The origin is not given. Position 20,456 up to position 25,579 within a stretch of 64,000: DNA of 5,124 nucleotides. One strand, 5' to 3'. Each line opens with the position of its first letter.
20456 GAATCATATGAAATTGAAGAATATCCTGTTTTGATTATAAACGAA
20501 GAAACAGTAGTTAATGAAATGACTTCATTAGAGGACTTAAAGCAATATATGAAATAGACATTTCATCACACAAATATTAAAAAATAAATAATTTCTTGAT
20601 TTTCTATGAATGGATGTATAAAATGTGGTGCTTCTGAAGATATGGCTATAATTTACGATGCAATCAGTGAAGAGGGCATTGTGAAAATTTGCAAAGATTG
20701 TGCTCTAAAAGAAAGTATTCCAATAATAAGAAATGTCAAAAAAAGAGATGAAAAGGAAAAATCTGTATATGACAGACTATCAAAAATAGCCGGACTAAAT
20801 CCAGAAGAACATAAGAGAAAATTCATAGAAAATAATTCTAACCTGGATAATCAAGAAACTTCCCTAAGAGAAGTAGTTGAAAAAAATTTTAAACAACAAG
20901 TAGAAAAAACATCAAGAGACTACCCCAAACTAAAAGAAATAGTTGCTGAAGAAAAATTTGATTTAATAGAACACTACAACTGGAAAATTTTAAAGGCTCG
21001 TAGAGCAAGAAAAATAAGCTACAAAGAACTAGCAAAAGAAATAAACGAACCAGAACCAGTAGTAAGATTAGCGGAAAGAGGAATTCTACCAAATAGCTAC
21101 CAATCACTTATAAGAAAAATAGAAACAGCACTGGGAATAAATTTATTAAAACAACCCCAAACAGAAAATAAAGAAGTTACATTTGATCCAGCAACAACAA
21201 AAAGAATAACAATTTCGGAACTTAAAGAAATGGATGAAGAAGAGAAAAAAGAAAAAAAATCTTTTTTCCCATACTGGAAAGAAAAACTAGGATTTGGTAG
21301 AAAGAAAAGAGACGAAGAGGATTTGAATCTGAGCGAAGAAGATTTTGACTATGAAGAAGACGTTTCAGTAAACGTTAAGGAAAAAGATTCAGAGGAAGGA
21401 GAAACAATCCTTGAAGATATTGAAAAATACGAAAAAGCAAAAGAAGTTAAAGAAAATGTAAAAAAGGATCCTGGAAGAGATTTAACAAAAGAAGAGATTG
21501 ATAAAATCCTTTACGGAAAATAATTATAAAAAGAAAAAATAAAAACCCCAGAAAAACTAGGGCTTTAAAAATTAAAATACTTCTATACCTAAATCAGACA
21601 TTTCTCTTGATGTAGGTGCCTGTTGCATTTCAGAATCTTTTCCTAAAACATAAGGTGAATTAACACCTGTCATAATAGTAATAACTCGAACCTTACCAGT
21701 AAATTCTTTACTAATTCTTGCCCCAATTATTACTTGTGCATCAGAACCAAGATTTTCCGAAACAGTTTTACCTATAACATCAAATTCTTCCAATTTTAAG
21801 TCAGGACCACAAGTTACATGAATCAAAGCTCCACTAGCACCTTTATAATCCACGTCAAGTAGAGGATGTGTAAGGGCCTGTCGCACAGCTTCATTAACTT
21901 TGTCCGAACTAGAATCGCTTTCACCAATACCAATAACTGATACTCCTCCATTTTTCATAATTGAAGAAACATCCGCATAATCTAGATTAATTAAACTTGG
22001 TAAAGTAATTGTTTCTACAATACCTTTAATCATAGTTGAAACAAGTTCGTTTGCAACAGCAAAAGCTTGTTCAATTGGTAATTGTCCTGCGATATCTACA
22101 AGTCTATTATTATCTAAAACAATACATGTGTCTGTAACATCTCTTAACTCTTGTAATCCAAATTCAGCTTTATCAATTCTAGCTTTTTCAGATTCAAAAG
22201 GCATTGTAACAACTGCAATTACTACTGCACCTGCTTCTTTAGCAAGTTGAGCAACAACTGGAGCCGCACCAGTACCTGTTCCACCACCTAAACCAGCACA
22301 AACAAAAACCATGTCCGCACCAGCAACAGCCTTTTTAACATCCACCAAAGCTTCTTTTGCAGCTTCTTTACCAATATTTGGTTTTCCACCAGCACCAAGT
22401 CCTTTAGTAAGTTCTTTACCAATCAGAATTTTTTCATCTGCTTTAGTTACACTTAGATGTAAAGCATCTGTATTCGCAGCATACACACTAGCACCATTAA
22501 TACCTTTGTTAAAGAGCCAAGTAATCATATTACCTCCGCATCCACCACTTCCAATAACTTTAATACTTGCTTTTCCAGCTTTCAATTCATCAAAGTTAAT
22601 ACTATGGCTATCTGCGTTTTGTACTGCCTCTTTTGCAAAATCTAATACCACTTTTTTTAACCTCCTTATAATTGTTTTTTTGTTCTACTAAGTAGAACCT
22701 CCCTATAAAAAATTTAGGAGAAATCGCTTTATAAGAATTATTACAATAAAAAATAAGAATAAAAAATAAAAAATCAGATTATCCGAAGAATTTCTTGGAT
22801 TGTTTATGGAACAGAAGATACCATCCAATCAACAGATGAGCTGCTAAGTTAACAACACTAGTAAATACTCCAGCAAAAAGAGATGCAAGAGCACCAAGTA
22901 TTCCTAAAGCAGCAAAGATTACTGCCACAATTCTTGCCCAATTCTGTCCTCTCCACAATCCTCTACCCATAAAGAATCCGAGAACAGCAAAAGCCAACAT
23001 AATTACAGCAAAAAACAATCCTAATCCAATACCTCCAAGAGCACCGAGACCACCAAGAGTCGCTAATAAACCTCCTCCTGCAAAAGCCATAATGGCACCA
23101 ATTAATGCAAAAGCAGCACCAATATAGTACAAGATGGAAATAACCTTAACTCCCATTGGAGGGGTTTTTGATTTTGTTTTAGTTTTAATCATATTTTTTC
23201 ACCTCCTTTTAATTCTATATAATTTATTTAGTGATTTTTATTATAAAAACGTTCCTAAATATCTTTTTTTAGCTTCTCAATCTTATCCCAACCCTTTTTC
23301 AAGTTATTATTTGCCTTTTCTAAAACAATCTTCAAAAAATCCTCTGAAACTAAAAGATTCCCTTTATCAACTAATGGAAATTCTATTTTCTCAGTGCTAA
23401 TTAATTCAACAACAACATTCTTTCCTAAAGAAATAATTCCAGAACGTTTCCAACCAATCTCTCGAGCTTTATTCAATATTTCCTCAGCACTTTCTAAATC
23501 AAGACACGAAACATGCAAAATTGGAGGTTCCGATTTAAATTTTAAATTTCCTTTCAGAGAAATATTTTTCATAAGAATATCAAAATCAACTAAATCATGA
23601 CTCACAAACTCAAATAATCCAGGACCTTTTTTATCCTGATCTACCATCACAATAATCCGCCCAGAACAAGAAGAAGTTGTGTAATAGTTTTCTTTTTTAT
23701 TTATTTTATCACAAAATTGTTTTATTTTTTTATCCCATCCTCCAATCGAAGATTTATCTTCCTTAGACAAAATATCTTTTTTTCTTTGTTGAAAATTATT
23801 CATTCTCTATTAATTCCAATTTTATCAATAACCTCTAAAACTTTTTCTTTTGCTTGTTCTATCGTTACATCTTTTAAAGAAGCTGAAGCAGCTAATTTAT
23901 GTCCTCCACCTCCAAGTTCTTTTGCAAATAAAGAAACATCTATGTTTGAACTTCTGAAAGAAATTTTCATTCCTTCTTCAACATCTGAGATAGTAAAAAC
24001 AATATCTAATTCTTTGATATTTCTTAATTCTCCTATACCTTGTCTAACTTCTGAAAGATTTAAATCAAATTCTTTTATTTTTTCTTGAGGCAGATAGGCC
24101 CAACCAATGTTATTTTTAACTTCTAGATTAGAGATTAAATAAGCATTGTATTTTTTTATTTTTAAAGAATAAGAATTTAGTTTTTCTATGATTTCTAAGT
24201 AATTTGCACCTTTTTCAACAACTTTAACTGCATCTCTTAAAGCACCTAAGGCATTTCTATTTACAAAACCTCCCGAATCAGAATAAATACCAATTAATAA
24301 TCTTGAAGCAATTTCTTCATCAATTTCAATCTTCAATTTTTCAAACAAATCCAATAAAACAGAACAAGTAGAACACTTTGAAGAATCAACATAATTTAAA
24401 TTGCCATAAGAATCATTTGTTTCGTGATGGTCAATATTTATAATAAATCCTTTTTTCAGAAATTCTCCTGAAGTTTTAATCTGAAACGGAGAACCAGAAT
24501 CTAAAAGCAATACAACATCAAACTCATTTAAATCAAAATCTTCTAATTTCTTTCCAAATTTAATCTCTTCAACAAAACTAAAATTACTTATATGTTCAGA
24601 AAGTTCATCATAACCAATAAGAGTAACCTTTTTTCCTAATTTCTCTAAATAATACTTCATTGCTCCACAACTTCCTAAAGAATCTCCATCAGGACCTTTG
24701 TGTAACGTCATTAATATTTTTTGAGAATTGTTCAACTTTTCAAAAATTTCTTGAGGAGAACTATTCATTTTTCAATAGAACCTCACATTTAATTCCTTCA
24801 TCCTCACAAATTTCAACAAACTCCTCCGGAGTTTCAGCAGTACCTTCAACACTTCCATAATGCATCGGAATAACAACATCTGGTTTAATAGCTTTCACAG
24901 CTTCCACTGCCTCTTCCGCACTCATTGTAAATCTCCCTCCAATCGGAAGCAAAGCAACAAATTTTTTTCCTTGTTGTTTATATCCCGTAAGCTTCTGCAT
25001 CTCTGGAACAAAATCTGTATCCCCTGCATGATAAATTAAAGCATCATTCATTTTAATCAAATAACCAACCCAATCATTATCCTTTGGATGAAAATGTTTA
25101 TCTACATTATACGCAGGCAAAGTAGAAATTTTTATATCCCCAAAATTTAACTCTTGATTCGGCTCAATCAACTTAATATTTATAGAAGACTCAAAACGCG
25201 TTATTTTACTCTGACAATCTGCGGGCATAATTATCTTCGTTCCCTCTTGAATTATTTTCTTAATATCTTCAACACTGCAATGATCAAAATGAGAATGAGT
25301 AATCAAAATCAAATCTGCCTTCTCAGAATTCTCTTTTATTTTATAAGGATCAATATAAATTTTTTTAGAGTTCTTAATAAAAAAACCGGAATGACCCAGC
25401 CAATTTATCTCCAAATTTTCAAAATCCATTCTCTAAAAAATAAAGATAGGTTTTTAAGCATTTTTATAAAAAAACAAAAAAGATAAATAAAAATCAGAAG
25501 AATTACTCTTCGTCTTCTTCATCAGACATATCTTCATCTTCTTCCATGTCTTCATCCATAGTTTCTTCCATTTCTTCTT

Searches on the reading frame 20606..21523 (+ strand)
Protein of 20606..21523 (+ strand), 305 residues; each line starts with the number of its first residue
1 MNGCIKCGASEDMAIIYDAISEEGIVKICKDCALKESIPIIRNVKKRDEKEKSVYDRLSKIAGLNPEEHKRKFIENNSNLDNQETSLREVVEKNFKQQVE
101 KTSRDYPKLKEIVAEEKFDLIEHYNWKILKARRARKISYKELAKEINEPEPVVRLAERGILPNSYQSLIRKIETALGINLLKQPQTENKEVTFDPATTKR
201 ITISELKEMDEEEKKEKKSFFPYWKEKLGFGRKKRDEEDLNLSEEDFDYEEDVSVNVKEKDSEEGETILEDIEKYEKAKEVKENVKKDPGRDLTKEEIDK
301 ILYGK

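Call 33: search_protein_families(library=ncbifam, proteins=[window:20606-21523:+], max_evalue=0.00001)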
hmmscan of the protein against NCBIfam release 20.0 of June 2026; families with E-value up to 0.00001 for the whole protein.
window:20606-21523:+ (305 aa): 1 family
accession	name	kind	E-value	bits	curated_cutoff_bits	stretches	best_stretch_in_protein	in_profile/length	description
TIGR00270.2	TIGR00270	equivalog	8.6e-11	41.9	110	1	88-205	47-154/159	multiprotein bridging factor aMBF1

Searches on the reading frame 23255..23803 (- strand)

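Call 55: search_protein_families(library=pfam, proteins=[window:23255-23803:-], max_evalue=0.00001)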
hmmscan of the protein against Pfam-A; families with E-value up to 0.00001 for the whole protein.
window:23255-23803:- (182 aa): 1 family
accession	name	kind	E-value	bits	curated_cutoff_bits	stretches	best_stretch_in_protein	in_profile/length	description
PF02676.19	TYW3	-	1.2e-42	146.1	27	1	6-181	1-208/211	Methyltransferase TYW3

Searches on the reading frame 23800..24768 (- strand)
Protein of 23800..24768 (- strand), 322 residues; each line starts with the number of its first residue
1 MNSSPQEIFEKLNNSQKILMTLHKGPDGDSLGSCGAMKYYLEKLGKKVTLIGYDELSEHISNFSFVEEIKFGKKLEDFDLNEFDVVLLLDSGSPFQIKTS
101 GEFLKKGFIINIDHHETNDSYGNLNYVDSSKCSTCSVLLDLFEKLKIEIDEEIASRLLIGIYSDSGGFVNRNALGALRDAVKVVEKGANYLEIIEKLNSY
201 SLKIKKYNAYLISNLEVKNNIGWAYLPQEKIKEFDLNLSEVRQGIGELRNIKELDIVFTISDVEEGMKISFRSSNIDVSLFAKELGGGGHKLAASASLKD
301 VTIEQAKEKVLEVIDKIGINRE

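Call 55: search_protein_families(library=pfam, proteins=[window:23800-24768:-], max_evalue=0.00001)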
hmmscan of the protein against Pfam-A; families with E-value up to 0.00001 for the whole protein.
window:23800-24768:- (322 aa): 2 families
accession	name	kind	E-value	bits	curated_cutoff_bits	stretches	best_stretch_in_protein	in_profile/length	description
PF01368.27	DHH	-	3.8e-15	56.7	28.1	1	17-161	1-125/125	DHH family, N-terminal domain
PF02272.25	DHHA1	-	5e-13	49.8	25.9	1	233-316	10-98/102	DHHA1 domain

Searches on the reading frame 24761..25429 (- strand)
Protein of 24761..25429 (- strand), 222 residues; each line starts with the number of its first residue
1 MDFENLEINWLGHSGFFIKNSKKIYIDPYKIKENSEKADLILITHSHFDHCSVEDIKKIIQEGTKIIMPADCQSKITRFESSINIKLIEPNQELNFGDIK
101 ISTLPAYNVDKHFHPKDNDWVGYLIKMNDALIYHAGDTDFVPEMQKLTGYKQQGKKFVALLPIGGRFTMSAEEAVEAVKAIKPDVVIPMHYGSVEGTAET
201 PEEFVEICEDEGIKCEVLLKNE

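Call 55: search_protein_families(library=pfam, proteins=[window:24761-25429:-], max_evalue=0.00001)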
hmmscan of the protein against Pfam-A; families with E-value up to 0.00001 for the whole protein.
window:24761-25429:- (222 aa): 2 families
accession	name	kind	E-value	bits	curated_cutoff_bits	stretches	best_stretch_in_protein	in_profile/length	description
PF13483.12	Lactamase_B_3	-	1.8e-31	109.7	24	1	7-190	1-160/160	Beta-lactamase superfamily domain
PF12706.13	Lactamase_B_2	-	4.4e-22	79.1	27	1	27-191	20-200/200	Beta-lactamase superfamily domain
